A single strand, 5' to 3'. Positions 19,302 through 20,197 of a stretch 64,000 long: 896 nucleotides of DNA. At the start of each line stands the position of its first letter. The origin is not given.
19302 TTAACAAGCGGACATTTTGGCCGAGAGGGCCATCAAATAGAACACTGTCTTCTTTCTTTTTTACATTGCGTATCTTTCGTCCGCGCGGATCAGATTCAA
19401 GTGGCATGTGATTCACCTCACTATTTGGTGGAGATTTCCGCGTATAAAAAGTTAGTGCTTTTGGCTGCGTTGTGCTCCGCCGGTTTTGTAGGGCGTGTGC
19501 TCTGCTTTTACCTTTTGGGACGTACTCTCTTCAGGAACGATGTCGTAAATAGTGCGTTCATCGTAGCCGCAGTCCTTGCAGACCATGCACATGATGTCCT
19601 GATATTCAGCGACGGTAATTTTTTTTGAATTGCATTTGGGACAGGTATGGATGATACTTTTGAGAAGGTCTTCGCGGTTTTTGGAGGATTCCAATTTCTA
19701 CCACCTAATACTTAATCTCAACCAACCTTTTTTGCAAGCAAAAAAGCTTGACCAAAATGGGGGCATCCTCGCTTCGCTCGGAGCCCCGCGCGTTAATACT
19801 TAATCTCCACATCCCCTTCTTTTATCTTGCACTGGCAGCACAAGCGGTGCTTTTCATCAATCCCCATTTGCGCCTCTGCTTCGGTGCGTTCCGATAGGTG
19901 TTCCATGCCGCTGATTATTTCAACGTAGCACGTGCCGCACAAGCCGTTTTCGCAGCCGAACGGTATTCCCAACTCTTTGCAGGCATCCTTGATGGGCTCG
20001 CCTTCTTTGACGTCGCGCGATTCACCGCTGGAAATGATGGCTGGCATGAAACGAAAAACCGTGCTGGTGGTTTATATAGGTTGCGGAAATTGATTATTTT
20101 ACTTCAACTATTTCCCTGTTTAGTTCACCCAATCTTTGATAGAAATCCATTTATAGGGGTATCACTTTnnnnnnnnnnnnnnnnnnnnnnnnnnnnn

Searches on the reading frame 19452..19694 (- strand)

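Call 3: search_protein_families(library=pfam, proteins=[window:19452-19694:-], max_evalue=0.1)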
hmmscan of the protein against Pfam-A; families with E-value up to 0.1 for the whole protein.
window:19452-19694:- (80 aa): 8 families
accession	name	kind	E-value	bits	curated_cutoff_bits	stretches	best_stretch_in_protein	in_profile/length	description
PF14354.12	Lar_restr_allev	-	0.0013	19.4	28.6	1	16-55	4-43/58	Restriction alleviation protein Lar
PF08271.17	Zn_Ribbon_TF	-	0.0015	18.5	29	1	17-44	2-27/43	TFIIB zinc-binding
PF13453.11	Zn_ribbon_TFIIB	-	0.0046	16.8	22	1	17-43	1-26/41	Transcription factor zinc-finger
PF17267.7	DUF5333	-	0.008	16.8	27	1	12-69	20-77/110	Family of unknown function (DUF5333)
PF09526.16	DUF2387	-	0.03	14.8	25.9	1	18-63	11-57/72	Probable metal-binding protein (DUF2387)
PF01873.23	eIF-5_eIF-2B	-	0.058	13.7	27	1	17-44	89-116/117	Domain found in IF2B/IF5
PF08274.17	Zn_Ribbon_YjdM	-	0.076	13.5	30.8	0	18-44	5-27/30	PhnA Zinc-Ribbon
PF22811.2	Zn_ribbon_NrdR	-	0.099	13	27.2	0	18-30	3-15/42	Transcriptional repressor NrdR-like, N-terminal domain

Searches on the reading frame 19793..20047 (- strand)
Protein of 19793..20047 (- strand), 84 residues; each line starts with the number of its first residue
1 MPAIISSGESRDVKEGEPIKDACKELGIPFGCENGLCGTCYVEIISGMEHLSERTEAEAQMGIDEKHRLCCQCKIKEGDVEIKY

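Call 3: search_protein_families(library=pfam, proteins=[window:19793-20047:-], max_evalue=0.1)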
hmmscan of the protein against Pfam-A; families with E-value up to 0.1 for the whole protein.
window:19793-20047:- (84 aa): 2 families
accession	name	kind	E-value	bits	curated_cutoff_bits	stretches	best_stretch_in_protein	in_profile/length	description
PF00111.32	Fer2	-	1.3e-13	51.1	21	1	7-76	6-77/77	2Fe-2S iron-sulfur cluster binding domain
PF13518.12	HTH_28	-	0.091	13.3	25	0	12-30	8-26/52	Helix-turn-helix domain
